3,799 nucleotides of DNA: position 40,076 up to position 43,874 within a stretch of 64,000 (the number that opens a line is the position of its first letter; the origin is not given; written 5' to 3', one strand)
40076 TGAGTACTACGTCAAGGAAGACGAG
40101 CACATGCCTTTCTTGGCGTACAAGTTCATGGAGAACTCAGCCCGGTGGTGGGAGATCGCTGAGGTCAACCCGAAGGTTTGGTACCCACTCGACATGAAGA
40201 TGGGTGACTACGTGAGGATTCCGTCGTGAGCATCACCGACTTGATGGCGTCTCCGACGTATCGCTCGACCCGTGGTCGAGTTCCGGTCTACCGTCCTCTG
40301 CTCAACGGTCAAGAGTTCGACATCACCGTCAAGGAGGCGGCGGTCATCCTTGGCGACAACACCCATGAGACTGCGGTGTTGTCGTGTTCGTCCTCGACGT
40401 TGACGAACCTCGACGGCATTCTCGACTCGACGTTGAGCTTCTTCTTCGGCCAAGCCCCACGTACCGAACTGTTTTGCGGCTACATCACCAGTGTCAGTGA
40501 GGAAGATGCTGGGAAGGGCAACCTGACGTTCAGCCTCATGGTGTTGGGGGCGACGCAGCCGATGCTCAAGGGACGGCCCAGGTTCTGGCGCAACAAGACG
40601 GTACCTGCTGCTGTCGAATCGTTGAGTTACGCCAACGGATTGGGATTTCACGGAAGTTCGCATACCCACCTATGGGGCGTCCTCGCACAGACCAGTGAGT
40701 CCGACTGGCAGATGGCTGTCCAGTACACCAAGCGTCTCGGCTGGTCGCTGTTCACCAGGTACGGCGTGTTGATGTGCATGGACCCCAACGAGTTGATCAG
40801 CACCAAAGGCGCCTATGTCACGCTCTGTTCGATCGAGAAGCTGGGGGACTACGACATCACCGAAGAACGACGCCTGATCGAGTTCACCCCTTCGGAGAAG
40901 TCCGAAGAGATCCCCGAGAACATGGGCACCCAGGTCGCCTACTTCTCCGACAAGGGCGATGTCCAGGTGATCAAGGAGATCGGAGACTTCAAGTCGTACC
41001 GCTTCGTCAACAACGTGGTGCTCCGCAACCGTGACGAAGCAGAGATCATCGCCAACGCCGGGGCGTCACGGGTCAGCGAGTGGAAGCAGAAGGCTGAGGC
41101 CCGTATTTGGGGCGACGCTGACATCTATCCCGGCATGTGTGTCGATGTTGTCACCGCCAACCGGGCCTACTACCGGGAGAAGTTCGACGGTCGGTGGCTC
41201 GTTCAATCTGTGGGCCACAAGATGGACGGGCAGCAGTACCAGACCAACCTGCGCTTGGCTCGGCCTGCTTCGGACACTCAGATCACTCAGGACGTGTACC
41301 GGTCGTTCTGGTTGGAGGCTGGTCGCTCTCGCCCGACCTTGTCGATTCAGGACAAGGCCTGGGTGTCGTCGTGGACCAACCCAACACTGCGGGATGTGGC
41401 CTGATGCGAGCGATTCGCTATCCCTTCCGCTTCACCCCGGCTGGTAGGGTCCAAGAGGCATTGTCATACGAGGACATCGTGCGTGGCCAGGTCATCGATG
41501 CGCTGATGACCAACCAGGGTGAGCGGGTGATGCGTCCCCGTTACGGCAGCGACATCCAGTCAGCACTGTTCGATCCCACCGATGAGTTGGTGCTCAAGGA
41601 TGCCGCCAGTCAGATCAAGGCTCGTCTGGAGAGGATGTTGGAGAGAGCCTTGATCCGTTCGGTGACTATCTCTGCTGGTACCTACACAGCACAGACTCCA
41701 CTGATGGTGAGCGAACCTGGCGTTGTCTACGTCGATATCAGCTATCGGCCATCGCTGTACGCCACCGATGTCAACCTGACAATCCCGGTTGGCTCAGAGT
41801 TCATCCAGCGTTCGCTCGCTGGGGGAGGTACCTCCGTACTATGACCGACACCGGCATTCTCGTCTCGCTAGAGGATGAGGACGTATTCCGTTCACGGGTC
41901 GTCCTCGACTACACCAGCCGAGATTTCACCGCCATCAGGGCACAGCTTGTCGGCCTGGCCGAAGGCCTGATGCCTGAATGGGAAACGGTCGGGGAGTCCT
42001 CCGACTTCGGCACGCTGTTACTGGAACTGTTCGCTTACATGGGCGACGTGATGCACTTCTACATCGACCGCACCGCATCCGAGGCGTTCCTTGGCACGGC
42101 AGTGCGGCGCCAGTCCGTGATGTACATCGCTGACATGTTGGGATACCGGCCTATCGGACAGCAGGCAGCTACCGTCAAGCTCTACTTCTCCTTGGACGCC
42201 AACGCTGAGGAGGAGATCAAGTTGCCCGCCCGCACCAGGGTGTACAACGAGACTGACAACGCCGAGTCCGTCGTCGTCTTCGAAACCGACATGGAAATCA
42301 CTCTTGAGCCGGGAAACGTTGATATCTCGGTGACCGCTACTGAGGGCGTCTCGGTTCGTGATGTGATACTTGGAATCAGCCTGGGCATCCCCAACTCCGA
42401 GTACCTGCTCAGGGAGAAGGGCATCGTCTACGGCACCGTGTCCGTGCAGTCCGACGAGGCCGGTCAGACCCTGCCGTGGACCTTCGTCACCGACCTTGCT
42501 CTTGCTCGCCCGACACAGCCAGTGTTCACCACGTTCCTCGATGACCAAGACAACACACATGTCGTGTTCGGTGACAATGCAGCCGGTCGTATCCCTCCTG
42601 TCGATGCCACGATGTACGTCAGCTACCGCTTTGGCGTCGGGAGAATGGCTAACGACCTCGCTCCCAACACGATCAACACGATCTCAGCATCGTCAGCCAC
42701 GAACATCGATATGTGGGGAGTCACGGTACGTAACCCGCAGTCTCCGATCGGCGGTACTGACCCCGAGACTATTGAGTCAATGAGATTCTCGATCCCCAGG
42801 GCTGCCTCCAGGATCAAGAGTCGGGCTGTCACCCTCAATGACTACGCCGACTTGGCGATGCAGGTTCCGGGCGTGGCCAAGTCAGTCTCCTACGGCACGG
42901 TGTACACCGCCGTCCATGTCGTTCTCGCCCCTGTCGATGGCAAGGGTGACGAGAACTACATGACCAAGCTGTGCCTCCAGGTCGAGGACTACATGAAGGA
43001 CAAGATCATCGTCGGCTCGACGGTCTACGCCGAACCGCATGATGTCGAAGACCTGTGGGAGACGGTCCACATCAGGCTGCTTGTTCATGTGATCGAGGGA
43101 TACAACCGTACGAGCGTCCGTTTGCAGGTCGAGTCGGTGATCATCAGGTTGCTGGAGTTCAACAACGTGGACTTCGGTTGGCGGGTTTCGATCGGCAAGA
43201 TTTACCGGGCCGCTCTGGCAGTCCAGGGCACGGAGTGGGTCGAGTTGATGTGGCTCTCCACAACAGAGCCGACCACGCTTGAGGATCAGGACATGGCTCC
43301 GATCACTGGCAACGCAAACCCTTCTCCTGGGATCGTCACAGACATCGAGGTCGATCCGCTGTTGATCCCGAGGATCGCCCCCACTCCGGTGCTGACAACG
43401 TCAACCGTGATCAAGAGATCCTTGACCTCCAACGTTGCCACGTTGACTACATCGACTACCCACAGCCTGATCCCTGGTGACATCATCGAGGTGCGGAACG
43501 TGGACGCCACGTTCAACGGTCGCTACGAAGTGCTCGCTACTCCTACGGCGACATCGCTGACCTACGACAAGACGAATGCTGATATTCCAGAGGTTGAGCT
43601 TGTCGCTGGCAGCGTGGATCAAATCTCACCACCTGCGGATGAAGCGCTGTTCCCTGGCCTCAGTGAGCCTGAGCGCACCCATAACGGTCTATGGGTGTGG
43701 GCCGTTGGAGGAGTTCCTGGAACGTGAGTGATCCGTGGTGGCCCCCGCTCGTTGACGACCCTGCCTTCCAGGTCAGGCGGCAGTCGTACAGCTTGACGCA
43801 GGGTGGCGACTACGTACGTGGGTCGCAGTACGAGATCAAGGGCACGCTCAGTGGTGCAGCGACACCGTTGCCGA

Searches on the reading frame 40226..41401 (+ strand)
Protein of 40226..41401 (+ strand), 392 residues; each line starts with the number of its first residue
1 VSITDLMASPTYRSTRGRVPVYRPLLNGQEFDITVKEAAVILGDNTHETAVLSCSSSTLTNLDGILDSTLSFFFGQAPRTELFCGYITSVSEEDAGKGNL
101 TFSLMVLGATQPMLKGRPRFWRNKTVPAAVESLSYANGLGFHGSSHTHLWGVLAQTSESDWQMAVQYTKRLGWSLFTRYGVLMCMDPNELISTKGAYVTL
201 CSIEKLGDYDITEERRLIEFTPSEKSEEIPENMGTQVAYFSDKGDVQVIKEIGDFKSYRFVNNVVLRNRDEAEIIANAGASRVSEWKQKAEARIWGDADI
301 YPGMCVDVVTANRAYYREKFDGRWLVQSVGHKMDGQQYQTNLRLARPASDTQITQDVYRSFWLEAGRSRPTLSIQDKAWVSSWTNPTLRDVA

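Call 22: search_protein_families(library=phrogs, proteins=[window:40226-41401:+], max_evalue=0.00001)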
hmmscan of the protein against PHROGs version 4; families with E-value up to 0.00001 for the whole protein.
window:40226-41401:+ (392 aa): 2 families
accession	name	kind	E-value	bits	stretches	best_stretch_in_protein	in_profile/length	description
phrog_52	-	tail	2.4e-14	54.1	1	116-353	294-520/677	tail protein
phrog_350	-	tail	1.1e-06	28.9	1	275-347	345-426/436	tail protein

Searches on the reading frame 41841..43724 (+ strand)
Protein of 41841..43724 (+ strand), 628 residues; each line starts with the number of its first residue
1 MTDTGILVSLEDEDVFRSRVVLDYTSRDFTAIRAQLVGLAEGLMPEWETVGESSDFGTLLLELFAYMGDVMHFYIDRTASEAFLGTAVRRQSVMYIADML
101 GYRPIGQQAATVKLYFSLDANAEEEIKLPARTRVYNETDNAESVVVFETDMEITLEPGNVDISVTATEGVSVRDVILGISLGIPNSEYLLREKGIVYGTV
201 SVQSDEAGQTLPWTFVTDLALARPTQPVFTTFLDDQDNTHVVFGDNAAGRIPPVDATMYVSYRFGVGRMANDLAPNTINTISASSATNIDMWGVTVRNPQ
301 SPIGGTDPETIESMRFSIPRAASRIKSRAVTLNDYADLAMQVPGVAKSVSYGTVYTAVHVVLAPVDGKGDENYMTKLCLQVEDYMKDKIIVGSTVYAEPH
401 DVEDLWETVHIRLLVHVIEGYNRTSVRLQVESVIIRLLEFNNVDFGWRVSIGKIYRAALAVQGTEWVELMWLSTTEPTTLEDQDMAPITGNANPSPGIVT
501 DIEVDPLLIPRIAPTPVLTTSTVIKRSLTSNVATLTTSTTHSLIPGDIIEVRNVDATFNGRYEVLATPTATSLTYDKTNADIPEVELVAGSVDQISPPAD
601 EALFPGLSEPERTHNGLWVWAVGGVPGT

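Call 22: search_protein_families(library=phrogs, proteins=[window:41841-43724:+], max_evalue=0.00001)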
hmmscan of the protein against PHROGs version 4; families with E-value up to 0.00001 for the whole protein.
window:41841-43724:+ (628 aa): 5 families
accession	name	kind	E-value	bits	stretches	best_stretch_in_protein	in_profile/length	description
phrog_219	-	tail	4.1e-37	129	1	58-369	39-360/598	baseplate wedge subunit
phrog_6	-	tail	1.2e-20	74.7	1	25-512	68-423/548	baseplate wedge subunit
phrog_1369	-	tail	7.5e-12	45.7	1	69-315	43-278/489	baseplate protein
phrog_21670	-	unknown function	2.2e-09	38.1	1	58-168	39-143/152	-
phrog_10646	-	tail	3.1e-08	33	1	15-107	19-111/1142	baseplate wedge subunit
